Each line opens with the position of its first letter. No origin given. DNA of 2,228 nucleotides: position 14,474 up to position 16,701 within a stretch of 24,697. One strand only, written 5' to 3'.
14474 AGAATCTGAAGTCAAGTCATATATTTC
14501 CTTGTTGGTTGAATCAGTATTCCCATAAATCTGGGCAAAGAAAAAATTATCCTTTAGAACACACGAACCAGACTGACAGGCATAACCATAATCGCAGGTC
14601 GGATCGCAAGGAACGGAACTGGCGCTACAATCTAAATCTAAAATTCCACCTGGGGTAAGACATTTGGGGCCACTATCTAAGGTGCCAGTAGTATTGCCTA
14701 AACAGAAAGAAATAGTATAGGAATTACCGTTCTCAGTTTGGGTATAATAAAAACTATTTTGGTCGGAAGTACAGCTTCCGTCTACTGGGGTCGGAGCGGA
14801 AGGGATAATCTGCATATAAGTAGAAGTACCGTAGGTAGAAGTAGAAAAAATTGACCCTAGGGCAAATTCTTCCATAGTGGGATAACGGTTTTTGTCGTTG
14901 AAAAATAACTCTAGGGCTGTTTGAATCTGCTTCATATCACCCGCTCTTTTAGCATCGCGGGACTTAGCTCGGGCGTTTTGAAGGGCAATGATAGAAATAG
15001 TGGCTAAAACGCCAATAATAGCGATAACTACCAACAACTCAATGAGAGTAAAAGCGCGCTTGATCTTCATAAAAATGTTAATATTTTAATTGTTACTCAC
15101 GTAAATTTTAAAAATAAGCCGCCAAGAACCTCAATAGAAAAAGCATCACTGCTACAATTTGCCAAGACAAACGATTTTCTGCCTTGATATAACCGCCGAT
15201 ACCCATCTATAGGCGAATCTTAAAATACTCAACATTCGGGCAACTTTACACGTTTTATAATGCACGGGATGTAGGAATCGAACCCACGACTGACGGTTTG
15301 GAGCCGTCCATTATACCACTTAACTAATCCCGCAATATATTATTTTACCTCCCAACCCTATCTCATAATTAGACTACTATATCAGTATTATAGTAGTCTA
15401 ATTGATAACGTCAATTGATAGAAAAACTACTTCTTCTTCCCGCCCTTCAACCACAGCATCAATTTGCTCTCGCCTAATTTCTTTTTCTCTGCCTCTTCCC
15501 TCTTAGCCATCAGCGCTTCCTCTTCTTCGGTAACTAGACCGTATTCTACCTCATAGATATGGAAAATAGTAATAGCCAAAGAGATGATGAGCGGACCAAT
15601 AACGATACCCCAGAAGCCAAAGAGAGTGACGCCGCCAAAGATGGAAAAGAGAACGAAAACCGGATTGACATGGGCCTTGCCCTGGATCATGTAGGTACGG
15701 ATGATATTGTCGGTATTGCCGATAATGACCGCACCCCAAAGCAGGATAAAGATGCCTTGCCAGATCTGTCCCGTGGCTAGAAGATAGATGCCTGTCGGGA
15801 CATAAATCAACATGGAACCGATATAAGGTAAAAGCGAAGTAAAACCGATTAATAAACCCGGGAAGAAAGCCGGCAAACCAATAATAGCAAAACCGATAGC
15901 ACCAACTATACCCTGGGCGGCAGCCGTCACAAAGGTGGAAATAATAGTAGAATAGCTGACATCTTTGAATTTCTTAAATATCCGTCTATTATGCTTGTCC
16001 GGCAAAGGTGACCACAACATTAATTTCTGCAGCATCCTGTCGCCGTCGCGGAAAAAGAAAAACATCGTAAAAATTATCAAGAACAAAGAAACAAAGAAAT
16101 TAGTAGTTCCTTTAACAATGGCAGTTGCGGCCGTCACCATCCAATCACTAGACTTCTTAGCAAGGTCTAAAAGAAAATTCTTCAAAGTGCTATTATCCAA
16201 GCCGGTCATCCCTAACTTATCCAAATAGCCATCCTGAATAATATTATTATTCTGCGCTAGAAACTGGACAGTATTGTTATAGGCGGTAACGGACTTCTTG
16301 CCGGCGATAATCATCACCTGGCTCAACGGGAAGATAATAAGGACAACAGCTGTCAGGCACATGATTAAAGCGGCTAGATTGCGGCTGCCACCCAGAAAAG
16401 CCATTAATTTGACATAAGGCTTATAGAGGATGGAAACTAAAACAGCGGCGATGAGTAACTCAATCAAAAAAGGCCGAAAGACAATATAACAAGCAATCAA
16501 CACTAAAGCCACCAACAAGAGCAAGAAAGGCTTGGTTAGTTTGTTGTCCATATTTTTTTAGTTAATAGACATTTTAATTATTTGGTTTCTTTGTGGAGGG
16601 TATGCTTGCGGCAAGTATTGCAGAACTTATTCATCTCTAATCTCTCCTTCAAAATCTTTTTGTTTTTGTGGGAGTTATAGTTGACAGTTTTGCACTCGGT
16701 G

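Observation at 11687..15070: Two adjacent pilin-like genes share a diverged-duplicate N-terminal type IV pilin module but carry different beta-propeller C-terminal domains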

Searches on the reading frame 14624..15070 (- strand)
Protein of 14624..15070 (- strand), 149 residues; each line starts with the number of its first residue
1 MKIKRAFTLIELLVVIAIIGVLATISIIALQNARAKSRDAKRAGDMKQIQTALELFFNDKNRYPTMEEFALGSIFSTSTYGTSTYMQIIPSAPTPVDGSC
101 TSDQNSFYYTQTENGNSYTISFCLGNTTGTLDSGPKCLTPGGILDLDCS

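Call 48: find_related_loci(query=window:14624-15070:-, collection=genome_contigs, flank=6000)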
Query seq(149 aa) (149 aa) in genome_contigs; peptide patterns used: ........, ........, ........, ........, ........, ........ (x = any residue, [..] = any of these).
139 stretches matched a pattern; 40 encode a relative of the query (tblastn E <= 1e-3); 40 distinct loci.
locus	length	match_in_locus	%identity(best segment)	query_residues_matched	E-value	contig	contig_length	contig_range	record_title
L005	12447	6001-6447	79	1-149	3e-78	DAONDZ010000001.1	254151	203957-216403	MAG TPA_asm: bacterium isolate AMR_MDS_3882 NODE_9_length_254151_cov_14.013180, whole genome shotgun sequence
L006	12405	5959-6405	83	1-149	8e-78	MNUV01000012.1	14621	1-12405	MAG: Candidatus Falkowbacteria bacterium CG1_02_41_21 cg1_0.2_scaffold_3796_c, whole genome shotgun sequence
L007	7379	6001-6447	76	1-149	1e-76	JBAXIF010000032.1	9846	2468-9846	MAG: Candidatus Falkowbacteria bacterium isolate ELA342 MAG342_32, whole genome shotgun sequence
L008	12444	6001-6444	82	1-148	5e-75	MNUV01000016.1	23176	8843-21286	MAG: Candidatus Falkowbacteria bacterium CG1_02_41_21 cg1_0.2_scaffold_1689_c, whole genome shotgun sequence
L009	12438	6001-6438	76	4-149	7e-75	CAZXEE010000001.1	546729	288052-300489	MAG TPA_asm: uncultured Gammaproteobacteria bacterium isolate SRP192927_co4_30 genome assembly, contig: NODE_1_length_54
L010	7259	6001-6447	74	1-149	5e-75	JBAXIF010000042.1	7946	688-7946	MAG: Candidatus Falkowbacteria bacterium isolate ELA342 MAG342_42, whole genome shotgun sequence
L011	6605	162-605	76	2-149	9e-75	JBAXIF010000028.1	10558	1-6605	MAG: Candidatus Falkowbacteria bacterium isolate ELA342 MAG342_28, whole genome shotgun sequence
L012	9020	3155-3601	78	1-148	9e-75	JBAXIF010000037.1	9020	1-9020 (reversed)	MAG: Candidatus Falkowbacteria bacterium isolate ELA342 MAG342_37, whole genome shotgun sequence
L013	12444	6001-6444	74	2-149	2e-74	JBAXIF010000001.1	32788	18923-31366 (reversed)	MAG: Candidatus Falkowbacteria bacterium isolate ELA342 MAG342_1, whole genome shotgun sequence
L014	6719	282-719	76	4-149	1e-73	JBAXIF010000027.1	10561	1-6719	MAG: Candidatus Falkowbacteria bacterium isolate ELA342 MAG342_27, whole genome shotgun sequence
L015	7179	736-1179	75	2-149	9e-74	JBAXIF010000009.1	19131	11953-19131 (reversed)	MAG: Candidatus Falkowbacteria bacterium isolate ELA342 MAG342_9, whole genome shotgun sequence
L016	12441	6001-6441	74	2-149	5e-73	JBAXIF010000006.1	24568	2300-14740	MAG: Candidatus Falkowbacteria bacterium isolate ELA342 MAG342_6, whole genome shotgun sequence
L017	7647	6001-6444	76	2-149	7e-73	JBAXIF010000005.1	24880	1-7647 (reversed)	MAG: Candidatus Falkowbacteria bacterium isolate ELA342 MAG342_5, whole genome shotgun sequence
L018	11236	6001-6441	73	1-148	1e-72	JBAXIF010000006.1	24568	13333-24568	MAG: Candidatus Falkowbacteria bacterium isolate ELA342 MAG342_6, whole genome shotgun sequence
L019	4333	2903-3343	75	2-149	1e-72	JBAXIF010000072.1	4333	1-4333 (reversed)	MAG: Candidatus Falkowbacteria bacterium isolate ELA342 MAG342_72, whole genome shotgun sequence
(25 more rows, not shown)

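Call 49: search_solved_structures(query=window:14624-15070:-, max_evalue=0.01, show_alignments=2)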
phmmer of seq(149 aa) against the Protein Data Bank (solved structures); distinct sequences matched with E-value up to 0.01: 18.
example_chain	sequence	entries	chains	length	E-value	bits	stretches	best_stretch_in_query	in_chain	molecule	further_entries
7tgg_A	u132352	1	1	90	8.4e-11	44.9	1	3-65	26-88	Geopilin domain 1 protein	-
2m7g_A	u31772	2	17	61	4.1e-10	42.7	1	7-65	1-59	Geopilin domain 1 protein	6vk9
9egp_A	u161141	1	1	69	1.1e-09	41.4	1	2-64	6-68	Geopilin domain 1 protein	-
8tj2_C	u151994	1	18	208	1.2e-08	37.9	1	7-66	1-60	Type IV major pilin protein PilA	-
5wda_A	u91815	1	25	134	2.6e-08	36.9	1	7-72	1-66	General secretion pathway protein G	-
1oqw_A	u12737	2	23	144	2e-06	30.8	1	7-55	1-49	Fimbrial protein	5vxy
8tum_e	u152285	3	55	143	2.3e-06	30.6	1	7-92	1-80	Type IV major pilin protein PilA | Pilin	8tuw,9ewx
6xxd_A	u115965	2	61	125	1e-05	28.5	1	7-92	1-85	PilA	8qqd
8tob_GA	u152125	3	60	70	1.3e-05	28.1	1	8-59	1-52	Fimbrial protein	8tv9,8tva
8pfb_G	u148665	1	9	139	0.00042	23.2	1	7-114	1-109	Type IV pilin PilE1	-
2hi2_A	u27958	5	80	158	0.00042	23.2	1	7-64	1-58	Fimbrial protein | PilA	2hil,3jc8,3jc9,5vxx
5kua_A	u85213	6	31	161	0.00052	22.9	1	7-43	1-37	pilin | Neisseria meningitidis PilE variant SB-GATDH | Neisseria meningitidis PilE, SB-DATDH variant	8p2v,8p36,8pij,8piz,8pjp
1ay2_A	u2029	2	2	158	0.0006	22.8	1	7-42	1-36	TYPE 4 PILIN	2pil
8p3b_A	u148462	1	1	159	0.00082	22.3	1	7-41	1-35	Fimbrial protein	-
9lab_B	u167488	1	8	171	0.0017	21.3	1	1-59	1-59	MSHA major pilin subunit MshA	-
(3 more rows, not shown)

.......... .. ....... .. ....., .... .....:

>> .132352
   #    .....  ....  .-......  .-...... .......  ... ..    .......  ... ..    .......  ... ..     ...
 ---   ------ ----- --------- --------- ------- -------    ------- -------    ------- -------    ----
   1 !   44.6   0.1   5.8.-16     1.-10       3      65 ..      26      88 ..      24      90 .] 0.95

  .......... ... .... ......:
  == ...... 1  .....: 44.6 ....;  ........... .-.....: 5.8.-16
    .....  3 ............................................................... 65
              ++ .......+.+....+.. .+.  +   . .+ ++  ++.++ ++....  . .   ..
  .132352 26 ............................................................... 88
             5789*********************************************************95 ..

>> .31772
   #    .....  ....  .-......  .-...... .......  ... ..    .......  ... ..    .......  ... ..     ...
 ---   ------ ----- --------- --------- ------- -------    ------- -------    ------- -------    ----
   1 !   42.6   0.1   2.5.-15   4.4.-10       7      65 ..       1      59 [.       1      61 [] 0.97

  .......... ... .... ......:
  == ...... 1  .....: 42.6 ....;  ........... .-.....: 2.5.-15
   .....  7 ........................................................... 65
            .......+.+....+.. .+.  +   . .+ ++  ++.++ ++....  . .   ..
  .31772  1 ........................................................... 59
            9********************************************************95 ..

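Call 69: search_protein_families(library=pfam, proteins=[L016:34-309:+, L016:328-1110:+, L016:1138-1869:+, L016:2249-4012:+, L016:4016-5224:+, L016:5344-5799:+, L016:5929-7494:+, L016:8844-9398:+, L016:9395-9919:+, L016:10426-11409:+], max_evalue=0.001)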
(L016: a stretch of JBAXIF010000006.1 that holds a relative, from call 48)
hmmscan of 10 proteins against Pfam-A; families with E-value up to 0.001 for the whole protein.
L016:34-309:+ (91 aa): 1 family
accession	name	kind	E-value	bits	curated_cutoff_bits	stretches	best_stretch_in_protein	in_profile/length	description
PF11104.14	PilM_2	-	6.8e-14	52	27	1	7-89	255-339/340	Type IV pilus assembly protein PilM;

L016:328-1110:+ (260 aa): 0 families

L016:1138-1869:+ (243 aa): 0 families

L016:2249-4012:+ (587 aa): 5 families
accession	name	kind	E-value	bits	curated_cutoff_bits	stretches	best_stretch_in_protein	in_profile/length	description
PF00437.27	T2SSE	-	2e-120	402.3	24.9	1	179-580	3-370/370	Type II/IV secretion system protein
PF05157.20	MshEN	-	9.4e-05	22.8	23.1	1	65-147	7-88/90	MshEN domain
PF04851.21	ResIII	-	0.00023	21.6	22.5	0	305-346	10-51/164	Type III restriction enzyme, res subunit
PF20720.3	nSTAND3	-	0.00033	20.8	27.2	0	316-355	15-54/155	Novel STAND NTPase 3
PF13401.12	AAA_22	-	0.00041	21.1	27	0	316-372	3-54/130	AAA domain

L016:4016-5224:+ (402 aa): 1 family
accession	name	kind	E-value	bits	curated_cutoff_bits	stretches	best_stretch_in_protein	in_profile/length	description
PF00482.28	T2SSF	-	1.4e-56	190.2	25.2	2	68-192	1-125/125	Type II secretion system (T2SS), protein F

L016:5344-5799:+ (151 aa): 1 family
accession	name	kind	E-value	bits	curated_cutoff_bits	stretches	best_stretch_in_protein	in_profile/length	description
PF07963.17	N_methyl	-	1.4e-08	34.4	21.2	1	3-26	2-25/27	Prokaryotic N-terminal methylation motif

L016:5929-7494:+ (521 aa): 4 families
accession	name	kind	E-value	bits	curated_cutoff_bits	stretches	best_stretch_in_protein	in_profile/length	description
PF12768.13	Rax2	-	4e-13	49.8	28.8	0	365-398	144-175/254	Rax2 C-terminal beta propeller domain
PF07963.17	N_methyl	-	2.2e-07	30.6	21.2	1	27-49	4-26/27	Prokaryotic N-terminal methylation motif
PF19565.4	DUF6087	-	0.00014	22.5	27.1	0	227-242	45-60/99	Family of unknown function (DUF6087)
PF02191.22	OLF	-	0.00023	21.3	23.9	0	432-510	112-190/246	Olfactomedin-like domain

L016:8844-9398:+ (184 aa): 1 family
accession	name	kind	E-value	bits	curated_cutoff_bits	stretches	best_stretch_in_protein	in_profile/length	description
PF07963.17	N_methyl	-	4.9e-06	26.3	21.2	1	8-30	3-25/27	Prokaryotic N-terminal methylation motif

L016:9395-9919:+ (174 aa): 1 family
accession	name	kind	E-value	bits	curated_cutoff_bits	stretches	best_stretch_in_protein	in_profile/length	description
PF07963.17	N_methyl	-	0.00011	22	21.2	1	7-31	2-26/27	Prokaryotic N-terminal methylation motif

L016:10426-11409:+ (327 aa): 1 family
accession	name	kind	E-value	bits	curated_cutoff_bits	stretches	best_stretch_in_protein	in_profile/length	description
PF07603.17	Lcl_C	-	4.2e-10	40.4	34.9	1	219-324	24-117/117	Lcl C-terminal domain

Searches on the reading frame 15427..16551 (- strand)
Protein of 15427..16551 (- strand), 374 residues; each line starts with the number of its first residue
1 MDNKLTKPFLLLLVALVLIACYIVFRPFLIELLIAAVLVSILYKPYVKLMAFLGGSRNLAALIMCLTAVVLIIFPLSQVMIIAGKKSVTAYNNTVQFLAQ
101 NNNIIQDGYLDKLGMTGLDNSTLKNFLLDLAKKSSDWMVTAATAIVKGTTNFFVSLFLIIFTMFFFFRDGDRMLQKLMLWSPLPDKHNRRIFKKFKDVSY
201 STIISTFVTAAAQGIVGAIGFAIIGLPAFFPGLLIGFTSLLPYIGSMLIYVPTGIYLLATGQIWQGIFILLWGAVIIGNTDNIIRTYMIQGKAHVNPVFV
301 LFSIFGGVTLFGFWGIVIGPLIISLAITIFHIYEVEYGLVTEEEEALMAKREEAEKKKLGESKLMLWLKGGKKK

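Call 12: search_protein_families(library=pfam, proteins=[window:15427-16551:-], max_evalue=0.001)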
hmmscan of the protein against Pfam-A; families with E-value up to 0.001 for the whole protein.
window:15427-16551:- (374 aa): 1 family
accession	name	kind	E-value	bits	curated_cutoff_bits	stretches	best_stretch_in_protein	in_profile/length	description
PF01594.21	AI-2E_transport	-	3.7e-49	168.1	34.3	1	10-333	3-326/327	AI-2E family transporter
